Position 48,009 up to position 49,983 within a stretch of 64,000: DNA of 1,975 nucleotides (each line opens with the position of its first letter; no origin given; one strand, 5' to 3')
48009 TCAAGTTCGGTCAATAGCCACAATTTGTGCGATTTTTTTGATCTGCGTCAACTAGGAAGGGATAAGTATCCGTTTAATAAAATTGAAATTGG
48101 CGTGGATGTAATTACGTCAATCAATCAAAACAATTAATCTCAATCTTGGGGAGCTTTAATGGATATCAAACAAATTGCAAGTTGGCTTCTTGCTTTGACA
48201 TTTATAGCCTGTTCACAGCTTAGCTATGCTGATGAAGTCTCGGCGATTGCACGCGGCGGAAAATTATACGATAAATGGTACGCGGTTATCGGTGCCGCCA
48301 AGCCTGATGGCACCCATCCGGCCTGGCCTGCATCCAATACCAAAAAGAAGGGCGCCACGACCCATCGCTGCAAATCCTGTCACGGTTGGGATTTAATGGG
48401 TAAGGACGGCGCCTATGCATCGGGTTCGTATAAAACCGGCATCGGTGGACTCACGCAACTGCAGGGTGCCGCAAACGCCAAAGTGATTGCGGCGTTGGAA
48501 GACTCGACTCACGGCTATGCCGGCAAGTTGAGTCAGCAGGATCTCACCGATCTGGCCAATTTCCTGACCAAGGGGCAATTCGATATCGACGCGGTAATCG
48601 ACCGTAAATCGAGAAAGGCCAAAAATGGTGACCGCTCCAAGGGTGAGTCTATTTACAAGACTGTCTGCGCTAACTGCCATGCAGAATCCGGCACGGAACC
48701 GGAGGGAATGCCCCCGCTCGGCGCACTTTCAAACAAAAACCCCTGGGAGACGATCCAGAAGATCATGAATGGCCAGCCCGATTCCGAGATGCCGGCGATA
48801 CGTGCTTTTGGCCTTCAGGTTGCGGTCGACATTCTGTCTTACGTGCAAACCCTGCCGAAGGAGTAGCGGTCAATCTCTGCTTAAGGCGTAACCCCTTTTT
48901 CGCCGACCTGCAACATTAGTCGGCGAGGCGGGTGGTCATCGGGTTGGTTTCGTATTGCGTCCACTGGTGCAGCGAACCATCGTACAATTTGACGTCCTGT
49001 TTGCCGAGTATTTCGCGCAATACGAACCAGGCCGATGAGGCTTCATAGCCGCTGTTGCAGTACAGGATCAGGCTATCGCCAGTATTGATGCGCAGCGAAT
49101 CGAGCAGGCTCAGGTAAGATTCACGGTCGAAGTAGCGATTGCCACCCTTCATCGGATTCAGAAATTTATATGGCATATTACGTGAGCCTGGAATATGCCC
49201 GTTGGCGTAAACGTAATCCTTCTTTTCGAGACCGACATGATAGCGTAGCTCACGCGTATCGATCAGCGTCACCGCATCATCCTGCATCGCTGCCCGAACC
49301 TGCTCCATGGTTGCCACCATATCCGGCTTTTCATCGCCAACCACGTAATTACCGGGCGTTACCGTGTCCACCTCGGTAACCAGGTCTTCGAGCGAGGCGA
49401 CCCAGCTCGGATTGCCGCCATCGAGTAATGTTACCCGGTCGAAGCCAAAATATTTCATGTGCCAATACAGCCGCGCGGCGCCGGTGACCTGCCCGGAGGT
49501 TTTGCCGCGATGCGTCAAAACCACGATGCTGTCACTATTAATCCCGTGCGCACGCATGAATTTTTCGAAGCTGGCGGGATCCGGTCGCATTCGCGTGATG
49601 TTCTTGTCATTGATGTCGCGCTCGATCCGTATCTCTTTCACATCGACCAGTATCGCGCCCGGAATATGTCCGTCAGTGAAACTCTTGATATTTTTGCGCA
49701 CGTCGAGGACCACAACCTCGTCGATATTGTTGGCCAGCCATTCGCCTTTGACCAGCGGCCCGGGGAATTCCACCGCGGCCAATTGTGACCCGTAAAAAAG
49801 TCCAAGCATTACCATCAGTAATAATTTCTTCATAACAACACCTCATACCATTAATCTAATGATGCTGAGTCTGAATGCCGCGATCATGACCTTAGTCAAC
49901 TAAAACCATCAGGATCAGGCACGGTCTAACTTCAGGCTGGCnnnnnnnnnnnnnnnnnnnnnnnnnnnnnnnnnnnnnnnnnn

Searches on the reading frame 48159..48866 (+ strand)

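Call 3: search_protein_families(library=pfam, proteins=[window:48159-48866:+], max_evalue=0.1)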
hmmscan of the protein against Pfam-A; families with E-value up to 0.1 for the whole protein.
window:48159-48866:+ (235 aa): 5 families
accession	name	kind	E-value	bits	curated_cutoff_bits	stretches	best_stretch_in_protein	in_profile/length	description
PF13442.11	Cytochrome_CBB3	-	1.1e-11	45.3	27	1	160-216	4-53/68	Cytochrome C oxidase, cbb3-type, subunit III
PF00034.26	Cytochrom_C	-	2.5e-10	42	21.3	2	161-204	3-47/90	Cytochrome c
PF09779.14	Ima1_N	-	0.0029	18.9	28.9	1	59-175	10-130/132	Ima1 N-terminal domain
PF14522.11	Cytochrome_C7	-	0.0074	16.5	24.8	0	152-178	31-52/67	Cytochrome c7 and related cytochrome c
PF09699.15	Paired_CXXCH_1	-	0.077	13.1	20.6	0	170-179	9-18/41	Doubled CXXCH motif (Paired_CXXCH_1)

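Call 4: search_protein_families(library=ncbifam, proteins=[window:48159-48866:+], max_evalue=0.1)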
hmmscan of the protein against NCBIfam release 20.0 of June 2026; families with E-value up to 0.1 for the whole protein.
window:48159-48866:+ (235 aa): 12 families
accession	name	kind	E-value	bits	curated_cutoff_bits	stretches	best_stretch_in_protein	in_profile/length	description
NF045773.1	cytochro_C550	exception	1.2e-07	31.7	125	1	152-215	42-103/118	cytochrome c550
NF050122.1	bc1_QcrC_actin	exception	1.6e-07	30.9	200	1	67-179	48-156/253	cytochrome bc1 complex diheme cytochrome c subunit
NF045774.1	cytochro_C551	exception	1.5e-06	28.1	118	1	152-213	32-91/110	cytochrome c551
NF011054.0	PRK14486.1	equivalog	6.3e-06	25.9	447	0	68-137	223-288/294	putative bifunctional cbb3-type cytochrome c oxidase subunit II/cytochrome c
TIGR02603.1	CxxCH_TIGR02603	domain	0.00031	20.8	68.15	0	157-200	1-45/134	putative heme-binding domain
TIGR00782.1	ccoP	equivalog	0.00031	20.2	179.95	1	68-217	115-265/285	cytochrome-c oxidase, cbb3-type subunit III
NF045930.1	Cytc6PetJCyano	equivalog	0.00049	20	135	1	152-176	21-45/110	cytochrome c6 PetJ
TIGR04485.1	thiosulf_SoxX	equivalog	0.053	14.2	61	0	169-227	4-64/78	sulfur oxidation c-type cytochrome SoxX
NF047727.1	4hemeCytCCctA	equivalog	0.058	13.5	180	0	68-103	37-72/109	tetraheme c-type cytochrome CctA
TIGR01904.2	GSu_C4xC__C2xCH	domain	0.069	12.9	27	0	53-80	41-61/73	CxxxxCH/CxxCH domain c-type cytochrome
NF052341.1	hydrazine_gamma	equivalog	0.089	11.7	625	0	85-136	289-336/339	hydrazine synthase subunit gamma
NF045713.1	CxxCH_16_HmcA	equivalog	0.09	11.3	400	0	150-181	94-125/541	sulfate respiration complex hexadecaheme cytochrome HmcA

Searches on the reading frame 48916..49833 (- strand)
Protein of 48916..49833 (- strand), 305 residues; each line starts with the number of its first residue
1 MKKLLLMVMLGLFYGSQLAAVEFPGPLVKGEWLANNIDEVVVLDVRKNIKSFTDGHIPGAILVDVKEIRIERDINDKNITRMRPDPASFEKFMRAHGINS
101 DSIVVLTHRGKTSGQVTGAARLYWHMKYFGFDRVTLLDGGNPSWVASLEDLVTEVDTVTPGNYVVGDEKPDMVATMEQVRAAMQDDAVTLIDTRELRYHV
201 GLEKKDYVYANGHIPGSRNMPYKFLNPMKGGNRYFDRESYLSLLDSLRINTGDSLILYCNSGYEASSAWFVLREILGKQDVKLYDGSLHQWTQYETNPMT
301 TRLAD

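Call 3: search_protein_families(library=pfam, proteins=[window:48916-49833:-], max_evalue=0.1)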
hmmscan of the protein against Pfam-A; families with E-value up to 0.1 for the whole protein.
window:48916-49833:- (305 aa): 1 family
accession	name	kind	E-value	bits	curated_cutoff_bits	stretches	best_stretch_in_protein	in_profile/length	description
PF00581.25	Rhodanese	-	1e-28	100.2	22.2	2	176-293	2-101/102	Rhodanese-like domain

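Call 4: search_protein_families(library=ncbifam, proteins=[window:48916-49833:-], max_evalue=0.1)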
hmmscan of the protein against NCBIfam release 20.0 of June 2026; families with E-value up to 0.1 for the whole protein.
window:48916-49833:- (305 aa): 9 families
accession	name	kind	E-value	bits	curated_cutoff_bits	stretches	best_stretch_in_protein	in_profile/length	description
NF040901.1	SeO3_TeO2_ExtH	equivalog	1e-35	123.6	200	1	36-301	65-356/430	selenite/tellurite reduction operon rhodanese-like protein ExtH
NF008557.0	PRK11493.1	equivalog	3.4e-24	85.4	250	1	40-299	21-277/281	3-mercaptopyruvate sulfurtransferase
NF001195.0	PRK00162.1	equivalog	0.00012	22.3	102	1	85-149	44-101/108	thiosulfate sulfurtransferase GlpE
NF045521.1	rhoda_near_glyco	subfamily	0.00096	19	145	0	26-72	18-63/144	rhodanese homology domain-containing protein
NF007627.0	PRK10287.1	equivalog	0.0081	16.4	102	0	251-275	59-83/104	thiosulfate sulfurtransferase PspE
NF006105.0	PRK08257.1-4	equivalog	0.011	14.4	683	1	132-213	211-288/510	acetyl-CoA acetyltransferase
NF005646.0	PRK07411.1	equivalog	0.016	14.3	633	0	33-75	293-334/390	molybdopterin-synthase adenylyltransferase MoeB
TIGR02981.1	phageshock_pspE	exception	0.03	14.6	126.3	0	44-80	23-60/101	thiosulfate sulfurtransferase PspE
NF003273.0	PRK04260.1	equivalog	0.09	11.3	616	0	250-292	81-124/376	acetylornithine transaminase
